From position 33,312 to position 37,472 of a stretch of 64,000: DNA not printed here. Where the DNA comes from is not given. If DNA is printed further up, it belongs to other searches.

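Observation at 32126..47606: About 15.5 kb co-directional gene string linking beta-glucan phosphorolysis to a phosphoketolase (bifid-shunt-like) pathway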

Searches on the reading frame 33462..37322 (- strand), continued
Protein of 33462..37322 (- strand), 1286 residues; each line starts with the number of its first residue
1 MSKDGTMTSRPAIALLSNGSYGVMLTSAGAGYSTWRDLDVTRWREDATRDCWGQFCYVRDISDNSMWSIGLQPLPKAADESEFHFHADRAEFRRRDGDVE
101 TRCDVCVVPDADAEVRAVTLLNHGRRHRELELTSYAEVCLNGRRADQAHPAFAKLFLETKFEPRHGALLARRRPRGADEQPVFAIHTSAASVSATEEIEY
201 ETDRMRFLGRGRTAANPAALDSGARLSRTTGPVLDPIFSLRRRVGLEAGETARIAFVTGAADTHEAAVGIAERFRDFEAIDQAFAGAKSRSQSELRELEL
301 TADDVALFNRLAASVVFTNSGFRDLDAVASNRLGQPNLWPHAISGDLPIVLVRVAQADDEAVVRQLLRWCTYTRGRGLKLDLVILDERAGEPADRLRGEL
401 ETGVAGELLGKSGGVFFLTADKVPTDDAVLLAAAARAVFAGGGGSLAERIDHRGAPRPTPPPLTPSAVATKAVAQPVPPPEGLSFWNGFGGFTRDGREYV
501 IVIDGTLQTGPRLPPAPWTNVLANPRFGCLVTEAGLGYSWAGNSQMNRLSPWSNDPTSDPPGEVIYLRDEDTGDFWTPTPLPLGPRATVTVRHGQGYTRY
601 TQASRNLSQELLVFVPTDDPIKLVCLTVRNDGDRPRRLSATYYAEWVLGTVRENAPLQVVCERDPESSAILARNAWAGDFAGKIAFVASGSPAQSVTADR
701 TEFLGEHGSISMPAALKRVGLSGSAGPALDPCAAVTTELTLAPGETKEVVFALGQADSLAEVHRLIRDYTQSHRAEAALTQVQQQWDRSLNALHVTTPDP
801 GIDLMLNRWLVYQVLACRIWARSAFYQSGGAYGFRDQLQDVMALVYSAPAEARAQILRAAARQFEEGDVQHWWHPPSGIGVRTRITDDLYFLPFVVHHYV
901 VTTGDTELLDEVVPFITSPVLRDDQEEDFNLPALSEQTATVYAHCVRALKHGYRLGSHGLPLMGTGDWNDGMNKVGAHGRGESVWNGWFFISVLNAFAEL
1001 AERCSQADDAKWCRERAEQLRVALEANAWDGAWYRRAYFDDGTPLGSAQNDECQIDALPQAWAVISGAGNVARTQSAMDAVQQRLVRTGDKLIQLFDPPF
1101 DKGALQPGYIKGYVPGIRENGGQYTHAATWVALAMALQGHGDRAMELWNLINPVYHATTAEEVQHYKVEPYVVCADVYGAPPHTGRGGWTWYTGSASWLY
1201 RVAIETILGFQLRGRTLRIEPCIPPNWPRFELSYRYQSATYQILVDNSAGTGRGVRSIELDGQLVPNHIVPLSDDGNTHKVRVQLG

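Call 39: search_solved_structures(query=window:33462-37322:-, max_evalue=10)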
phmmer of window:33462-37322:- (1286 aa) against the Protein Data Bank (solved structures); distinct sequences matched with E-value up to 10: 20.
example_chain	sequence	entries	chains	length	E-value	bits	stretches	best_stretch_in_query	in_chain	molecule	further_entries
8rf9_A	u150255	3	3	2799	0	1032.4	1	13-1253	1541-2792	Cyclic beta 1-2 glucan synthetase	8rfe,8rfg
8rf0_A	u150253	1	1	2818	0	1032.4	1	13-1253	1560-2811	Cyclic beta-(1,2)-glucan synthase NdvB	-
1v7v_A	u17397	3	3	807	2.4e-92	313.5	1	489-1285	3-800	chitobiose phosphorylase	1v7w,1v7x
3qde_A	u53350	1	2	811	1.2e-88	301.3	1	489-1286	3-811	Cellobiose phosphorylase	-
8ho9_A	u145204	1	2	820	1.5e-88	301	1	489-1286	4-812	Cellobiose phosphorylase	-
8ho7_A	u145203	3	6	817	2.1e-88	300.4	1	489-1284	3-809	Cellobiose phosphorylase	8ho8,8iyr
8hob_A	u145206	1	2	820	4.3e-88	299.4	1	489-1286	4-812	Cellobiose phosphorylase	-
3s4c_A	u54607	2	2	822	9.9e-86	291.6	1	489-1284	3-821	Lactose Phosphorylase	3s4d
3rrs_A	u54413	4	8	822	6.2e-85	288.9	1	489-1284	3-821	Cellobiose phosphorylase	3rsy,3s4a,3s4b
8bou_A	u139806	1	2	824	4.1e-83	282.9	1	489-1272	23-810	N,N'-diacetylchitobiose phosphorylase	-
2cqs_A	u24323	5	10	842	1.4e-82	281.1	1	489-1283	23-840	Cellobiose Phosphorylase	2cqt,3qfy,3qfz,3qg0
3afj_A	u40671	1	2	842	2.1e-82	280.6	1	489-1283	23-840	Cellobiose Phosphorylase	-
3act_A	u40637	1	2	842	1.3e-81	277.9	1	489-1283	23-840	Cellobiose Phosphorylase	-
3acs_A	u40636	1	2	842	1.8e-81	277.5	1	489-1283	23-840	Cellobiose Phosphorylase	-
4zle_A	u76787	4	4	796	6.8e-58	199.4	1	555-1251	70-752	Putative b-glycan phosphorylase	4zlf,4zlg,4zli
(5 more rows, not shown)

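Call 44: find_related_loci(query=P0121, collection=metagenome_contigs, flank=10000)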
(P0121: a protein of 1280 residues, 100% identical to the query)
Query P0121 (1280 aa) in metagenome_contigs; peptide patterns used: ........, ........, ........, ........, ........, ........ (x = any residue, [..] = any of these).
600 stretches matched a pattern (row limit reached: there are more); 546 encode a relative of the query (tblastn E <= 1e-3); the best 80 are kept; 80 distinct loci.
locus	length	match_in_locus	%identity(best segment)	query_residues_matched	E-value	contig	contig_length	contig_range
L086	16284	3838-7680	86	1-1280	0e+0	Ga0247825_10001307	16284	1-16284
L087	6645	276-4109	85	3-1280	0e+0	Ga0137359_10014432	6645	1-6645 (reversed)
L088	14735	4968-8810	85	1-1280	0e+0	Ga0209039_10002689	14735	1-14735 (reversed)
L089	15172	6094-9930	85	3-1280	0e+0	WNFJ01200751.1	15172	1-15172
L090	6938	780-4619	84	1-1280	0e+0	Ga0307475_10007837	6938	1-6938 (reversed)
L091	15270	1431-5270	84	1-1280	0e+0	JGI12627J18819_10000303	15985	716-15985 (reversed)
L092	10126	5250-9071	83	5-1280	0e+0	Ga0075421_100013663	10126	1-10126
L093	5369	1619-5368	85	1-1249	0e+0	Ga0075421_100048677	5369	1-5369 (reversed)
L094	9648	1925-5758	81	3-1280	0e+0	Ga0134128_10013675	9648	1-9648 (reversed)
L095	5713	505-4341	81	1-1280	0e+0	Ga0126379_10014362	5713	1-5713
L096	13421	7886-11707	81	5-1280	0e+0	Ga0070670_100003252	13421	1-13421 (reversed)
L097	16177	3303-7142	79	1-1280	0e+0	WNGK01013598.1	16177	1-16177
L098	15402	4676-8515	79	1-1280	0e+0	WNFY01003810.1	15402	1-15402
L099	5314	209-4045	80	1-1279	0e+0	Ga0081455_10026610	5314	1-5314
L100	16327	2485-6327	80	1-1280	0e+0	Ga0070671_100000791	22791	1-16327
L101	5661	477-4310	78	3-1280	0e+0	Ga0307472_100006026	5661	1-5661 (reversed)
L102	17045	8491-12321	78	5-1280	0e+0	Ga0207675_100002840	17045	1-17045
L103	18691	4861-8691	78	5-1280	0e+0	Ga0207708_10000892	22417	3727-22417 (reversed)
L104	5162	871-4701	76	2-1280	0e+0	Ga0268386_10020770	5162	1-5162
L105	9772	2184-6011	76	5-1280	0e+0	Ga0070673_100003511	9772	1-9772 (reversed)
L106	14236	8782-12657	75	1-1280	0e+0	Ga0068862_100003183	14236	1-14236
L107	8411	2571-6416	75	1-1280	0e+0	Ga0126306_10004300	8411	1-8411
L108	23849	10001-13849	72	1-1280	0e+0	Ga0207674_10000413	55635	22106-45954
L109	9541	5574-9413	75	1-1280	0e+0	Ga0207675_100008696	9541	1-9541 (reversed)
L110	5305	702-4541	75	1-1280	0e+0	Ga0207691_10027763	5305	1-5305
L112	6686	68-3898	75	2-1280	0e+0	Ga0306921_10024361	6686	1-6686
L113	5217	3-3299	85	5-1280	0e+0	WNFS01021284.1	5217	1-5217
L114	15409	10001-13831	72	1-1280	0e+0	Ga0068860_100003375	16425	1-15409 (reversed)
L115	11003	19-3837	73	6-1280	0e+0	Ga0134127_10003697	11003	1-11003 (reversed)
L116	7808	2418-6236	73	6-1280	0e+0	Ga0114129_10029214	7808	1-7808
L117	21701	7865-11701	73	2-1280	0e+0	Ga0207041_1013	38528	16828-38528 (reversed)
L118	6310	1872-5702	71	5-1280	0e+0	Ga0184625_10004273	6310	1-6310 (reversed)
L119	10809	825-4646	73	5-1280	0e+0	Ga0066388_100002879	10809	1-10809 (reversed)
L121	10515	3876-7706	73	1-1280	0e+0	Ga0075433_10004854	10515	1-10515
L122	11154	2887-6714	72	5-1280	0e+0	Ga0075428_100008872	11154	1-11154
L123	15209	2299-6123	69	5-1280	0e+0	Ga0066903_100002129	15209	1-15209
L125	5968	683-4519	70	3-1280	0e+0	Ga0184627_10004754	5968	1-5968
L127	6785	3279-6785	72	6-1176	0e+0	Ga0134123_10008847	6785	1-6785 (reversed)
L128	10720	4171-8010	64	1-1280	0e+0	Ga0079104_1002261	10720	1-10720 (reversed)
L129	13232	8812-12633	62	6-1280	0e+0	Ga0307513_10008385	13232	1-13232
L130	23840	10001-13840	63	5-1280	0e+0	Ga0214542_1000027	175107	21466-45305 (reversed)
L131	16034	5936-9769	61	7-1280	0e+0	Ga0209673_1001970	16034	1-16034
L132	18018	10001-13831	62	5-1280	0e+0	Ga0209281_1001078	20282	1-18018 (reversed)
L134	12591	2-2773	83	5-1280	0e+0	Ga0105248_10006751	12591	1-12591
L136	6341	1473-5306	60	5-1280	0e+0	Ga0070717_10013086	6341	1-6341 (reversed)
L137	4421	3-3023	76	5-1280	0e+0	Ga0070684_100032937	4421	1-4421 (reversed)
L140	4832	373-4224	58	5-1280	0e+0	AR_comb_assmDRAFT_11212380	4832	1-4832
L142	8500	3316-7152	58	3-1280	0e+0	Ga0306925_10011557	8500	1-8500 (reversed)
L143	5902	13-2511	84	5-1280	0e+0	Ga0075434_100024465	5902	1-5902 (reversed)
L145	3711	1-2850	77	5-1280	0e+0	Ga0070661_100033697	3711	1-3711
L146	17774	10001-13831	82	3-1280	0e+0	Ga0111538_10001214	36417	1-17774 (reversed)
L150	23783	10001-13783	57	5-1277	0e+0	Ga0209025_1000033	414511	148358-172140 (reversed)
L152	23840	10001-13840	68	3-1280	0e+0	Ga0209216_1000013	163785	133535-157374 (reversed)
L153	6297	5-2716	75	9-1280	0e+0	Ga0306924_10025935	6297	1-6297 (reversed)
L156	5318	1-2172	86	48-1280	0e+0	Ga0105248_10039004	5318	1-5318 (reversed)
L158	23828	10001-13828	48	2-1277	0e+0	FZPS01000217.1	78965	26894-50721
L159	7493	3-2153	83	99-1280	0e+0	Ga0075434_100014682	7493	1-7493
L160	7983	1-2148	83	67-1280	0e+0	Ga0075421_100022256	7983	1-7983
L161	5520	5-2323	78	5-1280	0e+0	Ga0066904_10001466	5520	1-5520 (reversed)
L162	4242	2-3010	60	9-1280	0e+0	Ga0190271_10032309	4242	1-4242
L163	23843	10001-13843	50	3-1280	0e+0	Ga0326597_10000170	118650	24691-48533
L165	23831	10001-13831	62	5-1280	0e+0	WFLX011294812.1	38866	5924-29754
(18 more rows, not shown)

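Call 47: find_encoding_contigs(protein=P0195, flank=10000, max_places=1)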
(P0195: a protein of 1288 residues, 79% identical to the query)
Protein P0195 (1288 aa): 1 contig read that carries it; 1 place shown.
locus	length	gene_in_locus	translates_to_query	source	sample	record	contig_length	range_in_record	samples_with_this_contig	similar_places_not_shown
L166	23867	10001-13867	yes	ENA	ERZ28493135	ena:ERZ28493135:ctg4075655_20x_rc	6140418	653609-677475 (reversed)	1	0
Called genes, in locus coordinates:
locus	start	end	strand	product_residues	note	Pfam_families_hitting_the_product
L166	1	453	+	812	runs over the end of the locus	PF13424:TPR_12, PF13432:TPR_16, PF23914:TPR_CcmH_CycH (weak), PF07719:TPR_2 (weak), PF12796:Ank_2, PF12796:Ank_2, PF13637:Ank_4, PF12796:Ank_2, +28 more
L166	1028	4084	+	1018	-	PF00069:Pkinase, PF03109:ABC1 (faint), PF07714:PK_Tyr_Ser-Thr, PF00931:NB-ARC, PF13191:AAA_16 (weak), PF13401:AAA_22 (weak), PF25872:HTH_77 (faint), PF17874:TPR_MalT, +2 more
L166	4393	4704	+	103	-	-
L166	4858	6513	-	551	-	PF01433:Peptidase_M1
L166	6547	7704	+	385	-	PF06739:SBBP (faint), PF01436:NHL (faint), PF08450:SGL (faint)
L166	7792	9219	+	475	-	PF00144:Beta-lactamase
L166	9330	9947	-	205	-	-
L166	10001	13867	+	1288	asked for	PF06165:GH94_b-supersand, PF17167:Glyco_hydro_94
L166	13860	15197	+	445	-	PF10091:Glycoamylase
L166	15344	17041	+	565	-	PF02878:PGM_PMM_I, PF02879:PGM_PMM_II, PF02880:PGM_PMM_III, PF00408:PGM_PMM_IV (weak)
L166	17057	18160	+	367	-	PF00923:TAL_FSA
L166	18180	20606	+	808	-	PF09364:XFP_N, PF03894:XFP, PF09363:XFP_C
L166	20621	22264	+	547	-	PF00342:PGI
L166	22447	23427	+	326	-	PF00056:Ldh_1_N, PF02866:Ldh_1_C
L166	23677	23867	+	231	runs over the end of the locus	PF13505:OMP_b-brl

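Call 48: find_encoding_contigs(protein=P0207, flank=10000, max_places=1)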
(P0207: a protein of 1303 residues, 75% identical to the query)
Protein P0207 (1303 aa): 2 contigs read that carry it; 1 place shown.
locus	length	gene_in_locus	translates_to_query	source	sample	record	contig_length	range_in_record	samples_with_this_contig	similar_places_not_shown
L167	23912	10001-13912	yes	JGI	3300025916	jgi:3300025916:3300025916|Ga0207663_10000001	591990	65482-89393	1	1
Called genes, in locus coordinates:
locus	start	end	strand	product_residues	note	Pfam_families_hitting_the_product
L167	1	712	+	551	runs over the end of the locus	PF00342:PGI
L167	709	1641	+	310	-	PF09863:DUF2090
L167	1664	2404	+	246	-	PF00834:Ribul_P_3_epim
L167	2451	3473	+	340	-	PF03446:NAD_binding_2, PF03807:F420_oxidored, PF00393:6PGD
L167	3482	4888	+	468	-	PF00479:G6PD_N, PF02781:G6PD_C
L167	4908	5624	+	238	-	PF01182:Glucosamine_iso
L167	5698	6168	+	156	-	PF02502:LacAB_rpiB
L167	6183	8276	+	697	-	PF00456:Transketolase_N, PF02779:Transket_pyr, PF22613:Transketolase_C_1, PF02780:Transketolase_C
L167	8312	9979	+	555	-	PF02878:PGM_PMM_I, PF02879:PGM_PMM_II, PF02880:PGM_PMM_III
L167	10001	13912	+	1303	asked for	PF06165:GH94_b-supersand, PF17167:Glyco_hydro_94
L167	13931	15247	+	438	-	PF10091:Glycoamylase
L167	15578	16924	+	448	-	PF01134:GIDA (faint), PF01266:DAO (faint), PF07992:Pyr_redox_2, PF13450:NAD_binding_8 (weak), PF13454:NAD_binding_9 (faint), PF00070:Pyr_redox (weak)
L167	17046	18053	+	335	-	PF02790:COX2_TM, PF00116:COX2, PF00034:Cytochrom_C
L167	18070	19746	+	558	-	PF00115:COX1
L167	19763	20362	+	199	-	PF00510:COX3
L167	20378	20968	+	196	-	-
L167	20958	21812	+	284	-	-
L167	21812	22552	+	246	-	PF13442:Cytochrome_CBB3, PF00034:Cytochrom_C (faint)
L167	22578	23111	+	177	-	PF00355:Rieske (weak)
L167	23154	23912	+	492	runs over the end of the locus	PF00033:Cytochrome_B, PF14358:DUF4405 (weak), PF13631:Cytochrom_B_N_2, PF00032:Cytochrom_B_C (weak), PF00034:Cytochrom_C (weak), PF13442:Cytochrome_CBB3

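Call 49: find_encoding_contigs(protein=P0121, flank=1000, max_places=2)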
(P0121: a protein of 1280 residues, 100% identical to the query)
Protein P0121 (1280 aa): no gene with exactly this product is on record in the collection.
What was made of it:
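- Tried and rejected: Origin of the window: looking up the window's own GH94 returned no record (call 49).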
